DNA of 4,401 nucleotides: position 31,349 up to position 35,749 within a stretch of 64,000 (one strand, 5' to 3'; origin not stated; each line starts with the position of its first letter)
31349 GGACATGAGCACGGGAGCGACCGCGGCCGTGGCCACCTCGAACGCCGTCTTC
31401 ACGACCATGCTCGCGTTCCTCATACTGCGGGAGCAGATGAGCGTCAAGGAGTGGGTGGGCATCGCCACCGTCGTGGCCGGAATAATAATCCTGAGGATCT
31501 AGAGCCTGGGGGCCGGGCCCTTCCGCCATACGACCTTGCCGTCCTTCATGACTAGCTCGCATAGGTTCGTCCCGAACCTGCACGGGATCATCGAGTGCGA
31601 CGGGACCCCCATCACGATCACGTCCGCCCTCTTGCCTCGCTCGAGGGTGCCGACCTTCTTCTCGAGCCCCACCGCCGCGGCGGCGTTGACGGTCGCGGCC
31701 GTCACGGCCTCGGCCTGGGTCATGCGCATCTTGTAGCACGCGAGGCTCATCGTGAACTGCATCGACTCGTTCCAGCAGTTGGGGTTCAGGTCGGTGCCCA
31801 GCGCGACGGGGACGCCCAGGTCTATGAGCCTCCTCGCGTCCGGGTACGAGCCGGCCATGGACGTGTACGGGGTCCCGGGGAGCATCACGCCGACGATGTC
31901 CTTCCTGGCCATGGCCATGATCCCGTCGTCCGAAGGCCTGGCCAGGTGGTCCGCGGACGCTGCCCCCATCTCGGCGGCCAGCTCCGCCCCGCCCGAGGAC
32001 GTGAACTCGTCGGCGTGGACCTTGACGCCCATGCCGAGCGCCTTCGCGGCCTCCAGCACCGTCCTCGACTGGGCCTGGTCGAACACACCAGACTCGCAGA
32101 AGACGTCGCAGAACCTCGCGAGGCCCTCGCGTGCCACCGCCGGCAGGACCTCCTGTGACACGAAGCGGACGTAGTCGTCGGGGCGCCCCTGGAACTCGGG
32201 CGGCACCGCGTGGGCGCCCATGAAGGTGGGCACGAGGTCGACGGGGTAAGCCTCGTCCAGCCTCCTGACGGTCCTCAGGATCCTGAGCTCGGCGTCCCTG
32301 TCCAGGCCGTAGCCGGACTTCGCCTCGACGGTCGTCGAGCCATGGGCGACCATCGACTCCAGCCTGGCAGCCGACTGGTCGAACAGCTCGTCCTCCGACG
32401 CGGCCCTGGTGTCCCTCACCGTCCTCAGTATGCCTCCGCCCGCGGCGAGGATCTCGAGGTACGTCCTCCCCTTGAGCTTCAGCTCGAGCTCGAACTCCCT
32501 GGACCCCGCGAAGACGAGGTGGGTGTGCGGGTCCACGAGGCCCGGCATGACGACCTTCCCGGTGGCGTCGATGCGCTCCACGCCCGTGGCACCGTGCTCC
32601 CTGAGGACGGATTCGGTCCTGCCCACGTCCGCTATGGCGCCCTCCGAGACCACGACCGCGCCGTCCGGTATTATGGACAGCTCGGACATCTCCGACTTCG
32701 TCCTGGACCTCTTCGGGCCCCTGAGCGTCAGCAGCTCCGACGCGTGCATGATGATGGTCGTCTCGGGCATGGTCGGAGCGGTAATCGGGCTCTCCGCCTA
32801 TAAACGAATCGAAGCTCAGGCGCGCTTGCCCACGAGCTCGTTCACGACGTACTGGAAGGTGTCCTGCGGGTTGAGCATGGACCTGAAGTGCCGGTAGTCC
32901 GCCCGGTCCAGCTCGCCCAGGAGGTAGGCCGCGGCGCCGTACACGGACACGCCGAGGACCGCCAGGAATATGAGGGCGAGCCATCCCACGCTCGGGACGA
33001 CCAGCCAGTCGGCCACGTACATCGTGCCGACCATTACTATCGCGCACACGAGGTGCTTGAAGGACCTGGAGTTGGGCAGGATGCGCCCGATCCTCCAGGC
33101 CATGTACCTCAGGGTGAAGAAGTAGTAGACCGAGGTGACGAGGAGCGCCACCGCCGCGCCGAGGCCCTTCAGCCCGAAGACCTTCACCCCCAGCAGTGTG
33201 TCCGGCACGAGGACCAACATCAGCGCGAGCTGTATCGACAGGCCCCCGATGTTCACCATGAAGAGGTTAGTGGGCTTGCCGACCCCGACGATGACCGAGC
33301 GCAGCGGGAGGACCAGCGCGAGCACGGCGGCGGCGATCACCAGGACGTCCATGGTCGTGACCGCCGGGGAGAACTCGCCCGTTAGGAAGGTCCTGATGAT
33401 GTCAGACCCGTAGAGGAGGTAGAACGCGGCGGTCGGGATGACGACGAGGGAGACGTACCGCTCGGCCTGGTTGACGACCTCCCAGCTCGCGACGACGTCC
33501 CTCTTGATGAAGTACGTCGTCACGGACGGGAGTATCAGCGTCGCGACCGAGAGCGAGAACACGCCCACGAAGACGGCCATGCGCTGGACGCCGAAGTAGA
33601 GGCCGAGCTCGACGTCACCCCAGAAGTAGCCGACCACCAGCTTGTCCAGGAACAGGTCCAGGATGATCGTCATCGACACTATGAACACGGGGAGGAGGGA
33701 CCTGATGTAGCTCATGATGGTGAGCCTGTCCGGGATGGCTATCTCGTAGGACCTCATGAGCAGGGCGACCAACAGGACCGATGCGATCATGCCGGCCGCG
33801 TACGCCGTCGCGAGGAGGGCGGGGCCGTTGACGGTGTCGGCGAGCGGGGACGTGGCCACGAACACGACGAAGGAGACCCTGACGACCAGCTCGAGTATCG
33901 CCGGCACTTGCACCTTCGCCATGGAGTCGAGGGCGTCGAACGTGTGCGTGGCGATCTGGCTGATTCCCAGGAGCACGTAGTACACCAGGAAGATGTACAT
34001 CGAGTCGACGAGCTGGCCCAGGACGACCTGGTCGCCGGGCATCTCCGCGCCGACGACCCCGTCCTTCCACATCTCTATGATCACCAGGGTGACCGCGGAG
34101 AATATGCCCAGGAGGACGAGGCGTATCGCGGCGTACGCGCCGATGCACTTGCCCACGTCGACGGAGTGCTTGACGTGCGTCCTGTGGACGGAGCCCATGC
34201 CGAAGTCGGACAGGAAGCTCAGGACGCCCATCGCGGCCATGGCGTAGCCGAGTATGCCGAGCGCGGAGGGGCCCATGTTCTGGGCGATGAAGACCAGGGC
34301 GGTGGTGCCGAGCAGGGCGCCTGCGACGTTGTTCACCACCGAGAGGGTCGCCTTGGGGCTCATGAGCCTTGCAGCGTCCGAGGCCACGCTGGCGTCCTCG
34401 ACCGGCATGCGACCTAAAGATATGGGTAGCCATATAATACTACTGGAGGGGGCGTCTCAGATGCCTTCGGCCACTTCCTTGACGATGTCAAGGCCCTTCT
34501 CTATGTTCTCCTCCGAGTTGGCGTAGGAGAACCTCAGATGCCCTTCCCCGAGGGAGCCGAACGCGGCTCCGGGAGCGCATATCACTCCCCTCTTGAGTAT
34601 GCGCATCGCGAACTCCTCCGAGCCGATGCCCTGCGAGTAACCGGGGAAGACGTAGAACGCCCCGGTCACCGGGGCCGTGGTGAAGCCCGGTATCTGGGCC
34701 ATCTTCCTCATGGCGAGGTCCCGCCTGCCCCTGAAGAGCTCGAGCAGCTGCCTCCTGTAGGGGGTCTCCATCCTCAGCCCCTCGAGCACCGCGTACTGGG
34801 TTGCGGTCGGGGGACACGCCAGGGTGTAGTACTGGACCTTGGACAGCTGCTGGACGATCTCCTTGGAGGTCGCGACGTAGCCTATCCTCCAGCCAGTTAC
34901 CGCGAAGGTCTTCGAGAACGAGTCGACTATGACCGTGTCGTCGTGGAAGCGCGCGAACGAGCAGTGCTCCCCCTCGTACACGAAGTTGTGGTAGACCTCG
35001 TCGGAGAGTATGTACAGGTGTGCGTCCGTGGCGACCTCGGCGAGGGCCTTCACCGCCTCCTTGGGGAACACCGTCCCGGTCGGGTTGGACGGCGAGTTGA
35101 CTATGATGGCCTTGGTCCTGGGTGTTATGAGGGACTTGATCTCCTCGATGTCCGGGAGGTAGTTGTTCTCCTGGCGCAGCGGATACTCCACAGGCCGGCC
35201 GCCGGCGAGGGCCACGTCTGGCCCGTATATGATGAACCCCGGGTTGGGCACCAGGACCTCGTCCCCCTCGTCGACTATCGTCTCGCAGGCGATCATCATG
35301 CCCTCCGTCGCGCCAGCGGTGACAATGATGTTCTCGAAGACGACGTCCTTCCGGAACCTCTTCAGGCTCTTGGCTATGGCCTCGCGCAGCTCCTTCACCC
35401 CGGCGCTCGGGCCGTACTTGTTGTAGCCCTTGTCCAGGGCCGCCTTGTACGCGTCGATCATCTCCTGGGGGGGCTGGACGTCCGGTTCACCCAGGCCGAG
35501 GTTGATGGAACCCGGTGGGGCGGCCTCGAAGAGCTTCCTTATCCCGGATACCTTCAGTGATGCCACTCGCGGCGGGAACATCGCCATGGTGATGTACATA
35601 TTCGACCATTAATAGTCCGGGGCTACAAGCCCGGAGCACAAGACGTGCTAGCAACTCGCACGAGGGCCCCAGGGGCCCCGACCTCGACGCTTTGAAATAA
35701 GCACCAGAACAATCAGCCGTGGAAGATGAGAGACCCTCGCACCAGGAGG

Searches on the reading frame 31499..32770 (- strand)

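Call 26: search_protein_families(library=pfam, proteins=[window:31499-32770:-], max_evalue=0.001)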
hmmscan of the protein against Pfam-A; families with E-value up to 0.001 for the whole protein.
window:31499-32770:- (423 aa): 2 families
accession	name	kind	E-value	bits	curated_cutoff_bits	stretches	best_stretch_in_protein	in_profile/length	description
PF07969.17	Amidohydro_3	-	8.1e-21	75.5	29.7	2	118-414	146-471/472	Amidohydrolase family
PF01979.26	Amidohydro_1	-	2.5e-20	73.5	25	1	73-414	1-345/345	Amidohydrolase family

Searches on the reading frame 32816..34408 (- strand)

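Call 26: search_protein_families(library=pfam, proteins=[window:32816-34408:-], max_evalue=0.001)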
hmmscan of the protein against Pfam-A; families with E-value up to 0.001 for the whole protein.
window:32816-34408:- (530 aa): 1 family
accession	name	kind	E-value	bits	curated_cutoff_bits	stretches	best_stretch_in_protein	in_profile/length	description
PF01943.22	Polysacc_synt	-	8.2e-10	39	28.2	1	22-294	7-268/274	Polysaccharide biosynthesis protein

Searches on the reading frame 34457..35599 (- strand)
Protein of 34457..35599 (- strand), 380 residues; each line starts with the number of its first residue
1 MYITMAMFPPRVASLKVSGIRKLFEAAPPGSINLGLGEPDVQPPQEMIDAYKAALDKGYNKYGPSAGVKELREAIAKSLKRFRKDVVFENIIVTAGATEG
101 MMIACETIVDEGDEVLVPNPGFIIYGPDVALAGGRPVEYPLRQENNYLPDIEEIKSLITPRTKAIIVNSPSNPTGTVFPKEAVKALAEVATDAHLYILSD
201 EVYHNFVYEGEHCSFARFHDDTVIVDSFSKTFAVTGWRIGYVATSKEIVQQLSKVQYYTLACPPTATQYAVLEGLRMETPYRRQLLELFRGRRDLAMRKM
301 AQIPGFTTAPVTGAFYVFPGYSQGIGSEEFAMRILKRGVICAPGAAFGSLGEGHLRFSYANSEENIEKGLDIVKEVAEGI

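Call 26: search_protein_families(library=pfam, proteins=[window:34457-35599:-], max_evalue=0.001)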
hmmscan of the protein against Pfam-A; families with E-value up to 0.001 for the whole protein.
window:34457-35599:- (380 aa): 5 families
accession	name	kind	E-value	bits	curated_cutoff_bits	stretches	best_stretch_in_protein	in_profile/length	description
PF00155.27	Aminotran_1_2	-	8.1e-66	223.1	19.7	1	32-371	4-359/361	Aminotransferase class I and II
PF01041.23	DegT_DnrJ_EryC1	-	6.3e-09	36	19.8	1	86-200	37-145/360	DegT/DnrJ/EryC1/StrS aminotransferase family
PF00266.25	Aminotran_5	-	2.5e-07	30.5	21.5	1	45-189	13-167/371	Aminotransferase class-V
PF01212.27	Beta_elim_lyase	-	1.7e-05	24.8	27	1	42-200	9-168/288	Beta-eliminating lyase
PF12897.13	Asp_aminotransf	-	4e-05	23.1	27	1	143-263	152-284/421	Aspartate amino-transferase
